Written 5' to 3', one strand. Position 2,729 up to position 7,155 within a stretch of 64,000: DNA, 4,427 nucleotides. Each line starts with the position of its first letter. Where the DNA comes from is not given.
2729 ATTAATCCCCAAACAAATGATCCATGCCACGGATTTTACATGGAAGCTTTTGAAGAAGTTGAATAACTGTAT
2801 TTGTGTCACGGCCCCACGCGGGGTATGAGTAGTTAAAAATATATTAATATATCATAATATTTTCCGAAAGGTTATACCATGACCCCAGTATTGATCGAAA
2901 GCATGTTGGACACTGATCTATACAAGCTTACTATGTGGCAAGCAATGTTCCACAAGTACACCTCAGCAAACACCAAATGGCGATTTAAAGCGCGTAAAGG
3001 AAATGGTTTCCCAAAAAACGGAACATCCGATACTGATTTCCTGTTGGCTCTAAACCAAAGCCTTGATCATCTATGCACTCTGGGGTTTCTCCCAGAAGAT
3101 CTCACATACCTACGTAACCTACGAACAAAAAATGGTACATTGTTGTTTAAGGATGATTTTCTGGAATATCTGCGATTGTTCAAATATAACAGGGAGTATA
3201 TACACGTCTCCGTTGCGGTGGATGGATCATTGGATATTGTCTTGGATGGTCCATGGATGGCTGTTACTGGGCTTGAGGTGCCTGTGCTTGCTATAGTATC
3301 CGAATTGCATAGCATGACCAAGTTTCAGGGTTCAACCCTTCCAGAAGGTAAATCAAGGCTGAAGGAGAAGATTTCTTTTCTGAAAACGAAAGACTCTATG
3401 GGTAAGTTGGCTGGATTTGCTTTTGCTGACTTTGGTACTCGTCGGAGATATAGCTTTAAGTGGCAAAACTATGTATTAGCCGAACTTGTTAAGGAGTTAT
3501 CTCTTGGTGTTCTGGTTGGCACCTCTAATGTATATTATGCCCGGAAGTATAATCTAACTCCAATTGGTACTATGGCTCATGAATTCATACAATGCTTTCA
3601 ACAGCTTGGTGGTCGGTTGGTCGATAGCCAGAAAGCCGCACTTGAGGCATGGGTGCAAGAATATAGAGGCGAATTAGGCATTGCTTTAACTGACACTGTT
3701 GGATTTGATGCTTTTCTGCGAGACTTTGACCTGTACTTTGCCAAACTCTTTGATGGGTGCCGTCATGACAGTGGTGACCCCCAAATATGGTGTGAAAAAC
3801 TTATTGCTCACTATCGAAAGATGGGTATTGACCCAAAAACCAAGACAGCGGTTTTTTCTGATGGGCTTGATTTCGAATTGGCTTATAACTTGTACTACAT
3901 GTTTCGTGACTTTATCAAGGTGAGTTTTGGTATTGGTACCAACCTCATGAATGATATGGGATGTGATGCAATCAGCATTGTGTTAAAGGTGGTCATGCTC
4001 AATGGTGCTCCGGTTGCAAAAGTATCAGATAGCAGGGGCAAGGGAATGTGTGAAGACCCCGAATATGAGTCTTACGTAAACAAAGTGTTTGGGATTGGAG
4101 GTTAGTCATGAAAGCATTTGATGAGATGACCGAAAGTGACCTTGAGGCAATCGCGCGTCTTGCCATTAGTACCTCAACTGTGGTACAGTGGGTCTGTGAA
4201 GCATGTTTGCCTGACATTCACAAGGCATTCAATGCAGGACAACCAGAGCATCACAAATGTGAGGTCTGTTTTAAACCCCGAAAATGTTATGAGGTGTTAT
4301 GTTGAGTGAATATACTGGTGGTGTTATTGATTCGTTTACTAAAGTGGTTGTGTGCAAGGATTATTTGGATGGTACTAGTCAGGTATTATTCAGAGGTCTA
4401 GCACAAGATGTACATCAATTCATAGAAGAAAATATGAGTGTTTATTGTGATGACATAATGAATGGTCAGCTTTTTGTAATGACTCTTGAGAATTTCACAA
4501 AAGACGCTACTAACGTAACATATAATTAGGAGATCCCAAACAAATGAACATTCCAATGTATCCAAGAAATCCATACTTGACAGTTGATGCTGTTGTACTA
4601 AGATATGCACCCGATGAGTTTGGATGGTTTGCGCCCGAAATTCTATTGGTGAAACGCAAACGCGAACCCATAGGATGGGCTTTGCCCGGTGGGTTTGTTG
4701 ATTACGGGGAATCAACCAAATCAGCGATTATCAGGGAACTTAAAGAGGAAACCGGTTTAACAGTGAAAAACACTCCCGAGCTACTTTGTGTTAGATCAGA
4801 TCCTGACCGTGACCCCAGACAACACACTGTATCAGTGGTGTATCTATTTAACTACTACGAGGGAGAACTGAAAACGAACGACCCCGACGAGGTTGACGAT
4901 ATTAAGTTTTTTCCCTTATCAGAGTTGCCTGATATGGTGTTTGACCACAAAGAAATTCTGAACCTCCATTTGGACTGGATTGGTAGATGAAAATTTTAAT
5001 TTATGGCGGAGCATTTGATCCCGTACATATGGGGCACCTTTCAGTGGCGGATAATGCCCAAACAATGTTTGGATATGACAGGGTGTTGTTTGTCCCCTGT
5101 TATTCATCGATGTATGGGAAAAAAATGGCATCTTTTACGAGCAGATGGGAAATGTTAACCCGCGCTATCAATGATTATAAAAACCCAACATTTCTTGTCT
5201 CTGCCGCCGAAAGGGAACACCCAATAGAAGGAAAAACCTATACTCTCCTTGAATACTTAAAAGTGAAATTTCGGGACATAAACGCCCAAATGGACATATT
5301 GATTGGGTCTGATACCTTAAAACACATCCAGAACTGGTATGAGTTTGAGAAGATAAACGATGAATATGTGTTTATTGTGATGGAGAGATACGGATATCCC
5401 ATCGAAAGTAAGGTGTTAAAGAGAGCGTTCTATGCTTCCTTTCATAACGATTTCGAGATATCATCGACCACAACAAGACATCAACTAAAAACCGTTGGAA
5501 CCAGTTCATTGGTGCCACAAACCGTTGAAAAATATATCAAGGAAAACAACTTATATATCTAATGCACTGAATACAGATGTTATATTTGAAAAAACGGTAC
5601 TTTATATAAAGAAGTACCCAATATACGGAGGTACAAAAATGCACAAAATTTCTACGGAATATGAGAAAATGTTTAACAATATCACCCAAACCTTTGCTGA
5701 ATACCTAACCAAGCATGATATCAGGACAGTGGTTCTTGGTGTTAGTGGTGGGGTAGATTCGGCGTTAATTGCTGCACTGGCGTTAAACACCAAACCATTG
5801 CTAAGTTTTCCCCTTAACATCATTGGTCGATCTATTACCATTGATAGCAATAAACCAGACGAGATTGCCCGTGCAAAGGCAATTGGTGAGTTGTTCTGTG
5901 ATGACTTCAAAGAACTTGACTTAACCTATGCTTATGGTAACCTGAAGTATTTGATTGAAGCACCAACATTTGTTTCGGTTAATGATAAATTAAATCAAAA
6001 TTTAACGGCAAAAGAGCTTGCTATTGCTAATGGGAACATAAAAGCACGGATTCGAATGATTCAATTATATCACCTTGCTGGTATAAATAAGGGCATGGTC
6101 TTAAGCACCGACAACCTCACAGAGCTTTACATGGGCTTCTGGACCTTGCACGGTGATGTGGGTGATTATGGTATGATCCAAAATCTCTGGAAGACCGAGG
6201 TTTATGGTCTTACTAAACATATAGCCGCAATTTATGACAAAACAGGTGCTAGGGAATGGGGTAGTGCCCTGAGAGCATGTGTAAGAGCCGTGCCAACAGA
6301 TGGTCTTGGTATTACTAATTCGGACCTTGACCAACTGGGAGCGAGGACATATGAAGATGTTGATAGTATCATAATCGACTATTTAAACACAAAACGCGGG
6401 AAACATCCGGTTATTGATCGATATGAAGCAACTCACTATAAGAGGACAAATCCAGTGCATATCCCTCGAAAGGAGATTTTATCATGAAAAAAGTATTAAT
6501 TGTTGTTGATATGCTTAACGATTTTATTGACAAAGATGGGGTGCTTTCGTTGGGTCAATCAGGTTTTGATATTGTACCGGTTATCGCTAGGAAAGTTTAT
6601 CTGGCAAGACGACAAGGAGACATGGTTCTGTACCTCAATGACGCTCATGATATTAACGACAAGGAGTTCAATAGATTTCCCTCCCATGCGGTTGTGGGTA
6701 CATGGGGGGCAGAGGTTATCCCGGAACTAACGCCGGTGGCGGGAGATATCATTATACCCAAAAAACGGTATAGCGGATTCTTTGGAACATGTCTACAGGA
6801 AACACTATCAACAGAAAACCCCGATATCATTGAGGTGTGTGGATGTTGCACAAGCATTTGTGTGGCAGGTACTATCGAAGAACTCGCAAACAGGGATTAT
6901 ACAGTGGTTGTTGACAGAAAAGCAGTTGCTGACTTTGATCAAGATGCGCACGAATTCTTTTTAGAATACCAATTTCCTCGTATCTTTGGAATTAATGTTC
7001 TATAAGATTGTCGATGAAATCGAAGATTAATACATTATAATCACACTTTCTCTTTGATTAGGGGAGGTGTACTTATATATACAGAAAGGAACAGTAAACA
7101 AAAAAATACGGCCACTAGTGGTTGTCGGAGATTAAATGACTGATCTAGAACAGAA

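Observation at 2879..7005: Complete deamidated (Preiss-Handler-type) NAD+ rebuilding operon plus an ADPR Nudix: a route distinct from NARP1 and NARP2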

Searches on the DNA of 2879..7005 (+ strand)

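Call 5: search_dna_similar(query=window:2879-7005:+, collection=phages, mode=near, max_rows=25)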
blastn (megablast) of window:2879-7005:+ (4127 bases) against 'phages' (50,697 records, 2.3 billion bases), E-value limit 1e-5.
No match.

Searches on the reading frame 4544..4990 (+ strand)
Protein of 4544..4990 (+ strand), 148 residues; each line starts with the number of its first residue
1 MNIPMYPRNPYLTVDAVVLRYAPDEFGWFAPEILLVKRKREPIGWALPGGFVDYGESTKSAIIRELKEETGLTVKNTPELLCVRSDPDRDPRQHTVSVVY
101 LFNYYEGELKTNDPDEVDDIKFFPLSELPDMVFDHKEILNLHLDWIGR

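Call 3: search_protein_families(library=pfam, proteins=[window:4544-4990:+], max_evalue=0.01)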
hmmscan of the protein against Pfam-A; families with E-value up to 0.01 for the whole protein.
window:4544-4990:+ (148 aa): 3 families
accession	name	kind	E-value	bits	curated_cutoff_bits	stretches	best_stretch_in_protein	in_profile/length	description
PF00293.34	NUDIX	-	1.2e-26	93.8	21.1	1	32-139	16-131/134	NUDIX domain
PF16262.11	DUF4916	-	0.00053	20.1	27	0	10-112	19-130/170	Domain of unknown function (DUF4916)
PF22327.2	Nudt16-like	-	0.0045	17.4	27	1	47-77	37-68/161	U8 snoRNA-decapping enzyme-like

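Call 4: search_protein_families(library=ncbifam, proteins=[window:4544-4990:+], max_evalue=0.01)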
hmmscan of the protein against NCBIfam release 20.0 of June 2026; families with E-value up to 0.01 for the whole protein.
window:4544-4990:+ (148 aa): 23 families
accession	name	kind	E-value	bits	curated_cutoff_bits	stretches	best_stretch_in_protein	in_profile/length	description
NF003787.0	PRK05379.1-4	equivalog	4.3e-15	55.5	449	1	11-131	208-327/346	bifunctional nicotinamide-nucleotide adenylyltransferase/Nudix hydroxylase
NF003788.0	PRK05379.1-5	equivalog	9.2e-14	51.5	354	1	11-139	213-344/351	bifunctional nicotinamide-nucleotide adenylyltransferase/Nudix hydroxylase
NF003785.0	PRK05379.1-1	equivalog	1.4e-10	40.9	418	1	30-144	213-341/347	bifunctional nicotinamide-nucleotide adenylyltransferase/Nudix hydroxylase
NF003786.0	PRK05379.1-2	equivalog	1.8e-10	40.6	397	1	11-135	218-344/354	bifunctional nicotinamide-nucleotide adenylyltransferase/Nudix hydroxylase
NF050029.2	TransRepNtr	equivalog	7.9e-10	38.6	400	1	10-144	20-154/245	ADPR responsive transcriptional repressor NtrR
NF006530.0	PRK08999.1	equivalog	2.2e-09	36.8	245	1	33-87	20-77/315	Nudix family hydrolase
NF052459.1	OxoGTPPhMutT1Mycb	equivalog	2.2e-08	33.6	475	1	16-128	6-109/292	8-oxo-(d)GTP phosphatase MutT1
NF003791.0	PRK05379.2-3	equivalog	5.8e-08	32.3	409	1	11-121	202-311/340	bifunctional nicotinamide-nucleotide adenylyltransferase/Nudix hydroxylase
TIGR00586.1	mutt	equivalog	7.5e-08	32.4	97.9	1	45-126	34-112/129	8-oxo-dGTP diphosphatase MutT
NF001299.0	PRK00241.1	equivalog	1.2e-07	31.5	158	1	33-131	148-241/263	NAD(+) diphosphatase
NF001936.0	PRK00714.1-3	equivalog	1.6e-07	31.4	118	1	31-72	23-64/155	RNA pyrophosphohydrolase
NF008736.0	PRK11762.1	equivalog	3.5e-07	29.9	169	1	46-134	77-162/186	ADP compounds hydrolase NudE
TIGR02705.1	nudix_YtkD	equivalog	8.5e-07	28.6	154.4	1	43-76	45-78/156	RNA deprotection pyrophosphohydrolase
NF008044.0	PRK10776.1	equivalog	1.7e-06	27.9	148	1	45-84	33-72/130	8-oxo-dGTP diphosphatase MutT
NF041652.1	Nud_hyd_Dein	equivalog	1.8e-06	28.3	200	1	33-131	27-130/152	Nudix hydrolase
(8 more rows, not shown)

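Call 26: search_protein_families(library=phrogs, proteins=[window:4544-4990:+], max_evalue=0.001)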
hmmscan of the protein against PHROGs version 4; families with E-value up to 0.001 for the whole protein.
window:4544-4990:+ (148 aa): 8 families
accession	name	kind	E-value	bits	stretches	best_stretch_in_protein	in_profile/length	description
phrog_1198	-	other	2.5e-23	84.1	1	32-135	50-166/253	MutT/NUDIX hydrolase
phrog_15528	-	head and packaging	8.3e-09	35.4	1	34-124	534-619/794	portal protein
phrog_25541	-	unknown function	3.2e-08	34.4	1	32-132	86-185/210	-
phrog_6216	-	unknown function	1.8e-07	31.3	1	32-133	14-103/545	-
phrog_1185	-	other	2.1e-07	31.7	1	45-83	181-219/301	nudix hydrolase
phrog_19657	-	other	3.7e-06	28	1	39-77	55-93/176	nudix hydrolase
phrog_10313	-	other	4.2e-06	27.6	1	33-106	28-100/159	nudix hydrolase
phrog_395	-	other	0.00013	22.8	1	31-140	248-368/373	cytidyltransferase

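Call 31: search_solved_structures(query=window:4544-4990:+, max_evalue=0.001, show_alignments=3)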
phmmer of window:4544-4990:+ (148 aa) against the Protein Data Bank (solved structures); distinct sequences matched with E-value up to 0.001: 58.
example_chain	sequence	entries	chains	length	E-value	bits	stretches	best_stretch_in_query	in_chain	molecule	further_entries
2yyh_A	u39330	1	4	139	5.2e-24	88.4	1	8-139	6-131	8-OXO-dGTPase domain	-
2fml_A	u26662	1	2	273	1.7e-17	67.2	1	3-128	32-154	MutT/nudix family protein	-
4dyw_A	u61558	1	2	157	1.1e-15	61.3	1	32-132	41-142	MutT/NUDIX family protein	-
3id9_A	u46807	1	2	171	8.3e-14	55.2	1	32-134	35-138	MutT/NUDIX family protein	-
3gz8_A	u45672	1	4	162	1.4e-11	47.9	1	10-139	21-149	MutT/nudix family protein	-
3gz5_A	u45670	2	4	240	4.3e-11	46.4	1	10-139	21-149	MutT/nudix family protein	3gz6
2qjt_B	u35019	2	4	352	2.4e-10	44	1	31-147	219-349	Nicotinamide-nucleotide adenylyltransferase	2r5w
3i9x_A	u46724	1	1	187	3.1e-10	43.6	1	41-140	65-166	mutT/nudix family protein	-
5bs6_A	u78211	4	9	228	2.2e-09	40.9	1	9-140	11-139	transcriptional regulator AraR | transcriptional factor AraR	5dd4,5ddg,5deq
4hfq_A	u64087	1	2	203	2.8e-09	40.5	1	32-132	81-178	MutT/nudix family protein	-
4kyx_A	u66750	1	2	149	4.7e-09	39.8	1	32-133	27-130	ADP-ribose pyrophosphatase MutT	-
2b06_A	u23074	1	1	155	7.4e-08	35.9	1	43-122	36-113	MutT/nudix family protein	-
3o8s_A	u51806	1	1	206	2e-07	34.5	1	33-133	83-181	ADP-ribose pyrophosphatase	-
3q1p_A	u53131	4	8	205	4.6e-07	33.3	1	32-132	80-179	Phosphohydrolase (MutT/nudix family protein)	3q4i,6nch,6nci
6dby_A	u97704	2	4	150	3.1e-06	30.6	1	34-133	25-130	Nudix hydrolase 1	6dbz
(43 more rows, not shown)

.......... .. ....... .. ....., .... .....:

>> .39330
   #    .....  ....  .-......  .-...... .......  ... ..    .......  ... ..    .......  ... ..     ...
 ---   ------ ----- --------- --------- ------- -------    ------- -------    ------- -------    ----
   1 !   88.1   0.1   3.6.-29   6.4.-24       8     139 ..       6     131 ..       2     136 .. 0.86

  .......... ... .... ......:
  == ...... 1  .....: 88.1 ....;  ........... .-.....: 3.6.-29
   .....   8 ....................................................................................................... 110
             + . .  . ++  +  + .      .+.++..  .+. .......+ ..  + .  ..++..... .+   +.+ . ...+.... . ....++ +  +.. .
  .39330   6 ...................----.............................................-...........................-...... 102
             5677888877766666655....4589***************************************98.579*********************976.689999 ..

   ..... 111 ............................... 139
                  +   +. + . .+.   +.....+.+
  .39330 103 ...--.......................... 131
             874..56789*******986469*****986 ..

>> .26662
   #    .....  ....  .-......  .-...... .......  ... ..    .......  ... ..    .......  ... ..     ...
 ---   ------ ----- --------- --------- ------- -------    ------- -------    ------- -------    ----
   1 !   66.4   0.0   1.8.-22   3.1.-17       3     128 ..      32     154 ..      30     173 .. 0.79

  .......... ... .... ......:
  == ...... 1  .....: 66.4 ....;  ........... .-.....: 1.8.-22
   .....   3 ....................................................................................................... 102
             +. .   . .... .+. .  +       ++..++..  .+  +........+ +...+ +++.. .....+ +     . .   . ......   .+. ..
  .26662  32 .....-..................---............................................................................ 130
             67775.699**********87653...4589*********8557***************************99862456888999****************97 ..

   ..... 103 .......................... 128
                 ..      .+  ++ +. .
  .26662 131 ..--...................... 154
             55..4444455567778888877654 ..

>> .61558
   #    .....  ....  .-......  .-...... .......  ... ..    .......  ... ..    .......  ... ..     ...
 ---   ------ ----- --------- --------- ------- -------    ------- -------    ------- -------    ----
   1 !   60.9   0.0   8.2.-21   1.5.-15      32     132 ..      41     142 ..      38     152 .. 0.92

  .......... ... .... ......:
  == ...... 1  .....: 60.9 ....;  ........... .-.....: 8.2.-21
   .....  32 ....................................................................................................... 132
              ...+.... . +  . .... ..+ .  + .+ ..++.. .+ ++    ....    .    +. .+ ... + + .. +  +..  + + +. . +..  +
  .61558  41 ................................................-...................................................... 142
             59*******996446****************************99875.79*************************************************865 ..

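Call 50: search_dna_similar(query=window:4544-4990:+, collection=phages, mode=protein, max_rows=40, max_evalue=1e-8)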
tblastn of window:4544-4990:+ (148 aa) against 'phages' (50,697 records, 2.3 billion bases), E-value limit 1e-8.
Records with a match: 16; places in all: 16; records where one place covers at least 80% of the query: 13.
Best place of each record, by identity: <60% 16.
By first word of the organism name: Streptomyces 4; Bacteriophage 2; uncultured 1; Saccharomonospora 1; Enterococcus 1; Listeria 1; Synechococcus 1; Xanthomonas 1; Phaeobacter 1; Ruegeria 1; and 2 more.
By host as written in the record: - 3; Streptomyces griseus subsp. griseus ATCC 10137 2; Streptomyces sp. ZL12 2; Saccharomonospora sp. 1; Enterococcus faecalis 1; Listeria monocytogenes 1; Synechococcus elongatus PCC 7942 = FACHB-805 1; Xanthomonas citri 306 1; and 4 more.
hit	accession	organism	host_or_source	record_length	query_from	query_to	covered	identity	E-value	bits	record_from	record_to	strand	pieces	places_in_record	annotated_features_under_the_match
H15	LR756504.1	uncultured phage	metagenomic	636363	12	141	88%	40.2%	3e-14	74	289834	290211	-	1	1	record has no annotation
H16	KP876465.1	Streptomyces phage YDN12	Streptomyces griseus subsp. griseus ...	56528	12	139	86%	40.6%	2e-15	77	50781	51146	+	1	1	MutT-like nucleotide pyrophosphohydrolase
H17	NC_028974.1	Streptomyces phage YDN12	Streptomyces griseus subsp. griseus ...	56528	12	139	86%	40.6%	2e-15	77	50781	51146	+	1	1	MutT/NUDIX hydrolase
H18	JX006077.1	Saccharomonospora phage PIS 136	Saccharomonospora sp.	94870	12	143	89%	38.7%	2e-11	66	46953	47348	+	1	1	hypothetical protein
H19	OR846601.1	Enterococcus phage Efs 1-1-1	Enterococcus faecalis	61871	3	125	83%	40.6%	1e-14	76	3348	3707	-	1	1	record has no annotation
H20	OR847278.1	Listeria phage LM 4-11-1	Listeria monocytogenes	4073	4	132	87%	38.6%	1e-14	75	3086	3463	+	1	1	record has no annotation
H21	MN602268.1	Bacteriophage DSS3_MAL1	-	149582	2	144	97%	32.5%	3e-9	60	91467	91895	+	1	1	bifunctional NMN adenylyltransferase/nudix hydrolase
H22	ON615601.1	Synechococcus phage BUCT-ZZ01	Synechococcus elongatus PCC 7942 = ...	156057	5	139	91%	34.2%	2e-11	66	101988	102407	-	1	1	nicotinamide-nucleotide adenylyltransferase, NadM family / ADP-ribose ...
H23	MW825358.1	Xanthomonas phage vB_XciM_LucasX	Xanthomonas citri 306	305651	11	143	90%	34.5%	8e-13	70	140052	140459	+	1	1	nicotinamide-nucleotide adenylyltransferase, NadM family / ADP-ribose ...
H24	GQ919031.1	Streptomyces phage ZL12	Streptomyces sp. ZL12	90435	33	140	73%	41.4%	8e-18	84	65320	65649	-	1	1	hypothetical protein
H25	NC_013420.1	Streptomyces phage ZL12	Streptomyces sp. ZL12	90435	33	140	73%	41.4%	8e-18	84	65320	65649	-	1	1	hypothetical protein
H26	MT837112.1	Bacteriophage sp.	human fecal samples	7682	11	144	91%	32.4%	1e-9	61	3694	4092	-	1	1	record has no annotation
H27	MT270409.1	Phaeobacter phage MD18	Phaeobacter inhibens DSM 17395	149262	11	144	91%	32.4%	3e-9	59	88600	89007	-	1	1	nicotinamide-nucleotide adenylyltransferase, NadM family / ADP-ribose ...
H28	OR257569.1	Ruegeria phage RpAliso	Ruegeria pomeroyi DSS-3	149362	11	140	88%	33.3%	1e-9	61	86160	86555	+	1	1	bifunctional nicotinamide mononucleotide adenylyltransferase/ ...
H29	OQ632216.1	Salmonella phage Arash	Salmonella enterica subsp. enterica ...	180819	11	140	88%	29.0%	3e-9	60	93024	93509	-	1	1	nicotinamide-nucleotide adenylyltransferase / ADP-ribose ...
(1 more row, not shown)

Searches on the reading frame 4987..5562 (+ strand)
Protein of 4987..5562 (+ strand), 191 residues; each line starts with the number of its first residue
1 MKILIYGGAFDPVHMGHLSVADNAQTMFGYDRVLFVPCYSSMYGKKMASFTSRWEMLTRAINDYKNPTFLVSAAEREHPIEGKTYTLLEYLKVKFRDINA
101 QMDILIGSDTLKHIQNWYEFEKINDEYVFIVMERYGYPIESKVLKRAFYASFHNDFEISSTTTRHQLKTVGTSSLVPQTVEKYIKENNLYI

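Call 3: search_protein_families(library=pfam, proteins=[window:4987-5562:+], max_evalue=0.01)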
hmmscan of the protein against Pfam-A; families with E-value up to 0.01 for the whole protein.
window:4987-5562:+ (191 aa): 1 family
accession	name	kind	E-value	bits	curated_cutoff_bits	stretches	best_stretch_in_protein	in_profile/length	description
PF01467.32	CTP_transf_like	-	2.5e-16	60.5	21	1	5-165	1-132/133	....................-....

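Call 4: search_protein_families(library=ncbifam, proteins=[window:4987-5562:+], max_evalue=0.01)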
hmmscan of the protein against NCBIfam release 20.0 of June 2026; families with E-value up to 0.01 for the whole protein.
window:4987-5562:+ (191 aa): 16 families
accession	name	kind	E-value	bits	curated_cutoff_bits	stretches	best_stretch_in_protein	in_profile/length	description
NF005519.0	PRK07152.1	equivalog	7.5e-38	130.4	315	1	1-191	1-185/361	nicotinate-nucleotide adenylyltransferase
TIGR00482.1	TIGR00482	equivalog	1.3e-36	126.5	112.45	1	5-190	1-194/194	nicotinate (nicotinamide) nucleotide adenylyltransferase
NF000840.1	PRK00071.1-3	equivalog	1.1e-32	113.1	150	1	2-190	7-198/201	nicotinate-nucleotide adenylyltransferase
NF000841.0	PRK00071.1-4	equivalog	8.5e-27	94.2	197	1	2-190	8-192/194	nicotinate-nucleotide adenylyltransferase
NF000839.0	PRK00071.1-1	equivalog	2.9e-26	92.7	187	1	4-141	9-144/219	nicotinate-nucleotide adenylyltransferase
NF006479.0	PRK08887.1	equivalog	1.9e-20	73.4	164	1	1-169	2-163/174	nicotinate-nicotinamide nucleotide adenylyltransferase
NF000842.0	PRK00071.2-1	equivalog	4.6e-16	59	167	1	1-190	2-184/191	nicotinate-nucleotide adenylyltransferase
NF005410.0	PRK06973.1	equivalog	8.4e-16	58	214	1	2-137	23-159/243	nicotinate-nucleotide adenylyltransferase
NF000843.0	PRK00071.2-2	equivalog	1.2e-14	54.3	240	1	2-145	13-152/212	nicotinate-nucleotide adenylyltransferase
NF000845.0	PRK00071.2-4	equivalog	5.7e-10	38.9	210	1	3-137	10-140/197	nicotinate-nucleotide adenylyltransferase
TIGR01510.1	coaD_prev_kdtB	equivalog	2.9e-08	33.9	103.3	1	5-66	3-61/155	pantetheine-phosphate adenylyltransferase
TIGR00125.1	cyt_tran_rel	domain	2.9e-07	30.6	27.7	1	5-61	3-60/65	adenylyltransferase/cytidyltransferase family protein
NF000846.0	PRK00071.2-5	equivalog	1.2e-06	28.2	329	1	1-135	19-149/210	nicotinate-nucleotide adenylyltransferase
NF001985.0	PRK00777.1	subfamily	0.0028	17.7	104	0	4-62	7-67/157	pantetheine-phosphate adenylyltransferase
NF002243.0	PRK01153.1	subfamily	0.0048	16.5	127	0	5-65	4-64/175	nicotinamide-nucleotide adenylyltransferase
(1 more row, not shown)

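Call 70: search_protein_families(library=phrogs, proteins=[window:4987-5562:+], max_evalue=0.001)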
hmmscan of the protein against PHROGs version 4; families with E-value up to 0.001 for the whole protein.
window:4987-5562:+ (191 aa): 0 families

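Call 87: search_dna_similar(query=window:4987-5562:+, collection=phages, mode=protein, max_rows=40, max_evalue=0.000001)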
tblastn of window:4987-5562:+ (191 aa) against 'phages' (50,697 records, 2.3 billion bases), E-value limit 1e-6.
Records with a match: 21; places in all: 21; records where one place covers at least 80% of the query: 21.
Best place of each record, by identity: <60% 21.
By first word of the organism name: Bacteriophage 8; Listeria 6; uncultured 2; Enterococcus 2; Bacillus 2; Staphylococcus 1.
By host as written in the record: - 11; Listeria monocytogenes 6; Bacillus megaterium str. ATCC 43725 2; Enterococcus faecalis 1; Staphylococcus aureus 1.
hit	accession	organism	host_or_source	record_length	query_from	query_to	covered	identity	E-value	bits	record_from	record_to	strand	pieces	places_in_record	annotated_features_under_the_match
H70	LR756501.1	uncultured phage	metagenomic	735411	2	190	99%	34.0%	6e-17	84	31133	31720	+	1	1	record has no annotation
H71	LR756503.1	uncultured phage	metagenomic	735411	2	190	99%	34.0%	6e-17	84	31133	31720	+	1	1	record has no annotation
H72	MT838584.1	Bacteriophage sp.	human fecal samples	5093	2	190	99%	32.7%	7e-16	80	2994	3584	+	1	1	record has no annotation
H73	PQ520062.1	Enterococcus phage IME_EF3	-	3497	2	190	99%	30.3%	6e-16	80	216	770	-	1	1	record has no annotation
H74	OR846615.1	Enterococcus phage Efs 1-1-1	Enterococcus faecalis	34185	2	190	99%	30.3%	7e-16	80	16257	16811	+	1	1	record has no annotation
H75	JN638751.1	Bacillus phage G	Bacillus megaterium str. ATCC 43725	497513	2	191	99%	29.6%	4e-9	61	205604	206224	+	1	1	281: gp281 | 282: gp282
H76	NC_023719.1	Bacillus phage G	Bacillus megaterium str. ATCC 43725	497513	2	191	99%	29.6%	4e-9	61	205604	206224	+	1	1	281: gp281 | 282: gp282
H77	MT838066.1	Bacteriophage sp.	human fecal samples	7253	2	190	99%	28.5%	1e-10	65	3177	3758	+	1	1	record has no annotation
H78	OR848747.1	Listeria phage LM 4-14-1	Listeria monocytogenes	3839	2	190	99%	28.5%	4e-12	69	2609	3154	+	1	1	record has no annotation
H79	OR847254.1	Listeria phage LM 4-11-1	Listeria monocytogenes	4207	2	190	99%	28.5%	4e-12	69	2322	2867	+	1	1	record has no annotation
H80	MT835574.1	Bacteriophage sp.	human fecal samples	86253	2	190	99%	28.3%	1e-13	74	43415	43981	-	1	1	record has no annotation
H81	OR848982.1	Listeria phage LM 4-14-1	Listeria monocytogenes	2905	2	190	99%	28.2%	1e-13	74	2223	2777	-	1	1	record has no annotation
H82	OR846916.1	Listeria phage LM 4-11-1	Listeria monocytogenes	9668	2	190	99%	28.2%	1e-13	74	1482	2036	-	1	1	record has no annotation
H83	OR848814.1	Listeria phage LM 4-14-1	Listeria monocytogenes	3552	2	190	99%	27.7%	9e-10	62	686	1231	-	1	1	record has no annotation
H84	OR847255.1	Listeria phage LM 4-11-1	Listeria monocytogenes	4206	2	190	99%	27.7%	9e-10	62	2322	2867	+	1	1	record has no annotation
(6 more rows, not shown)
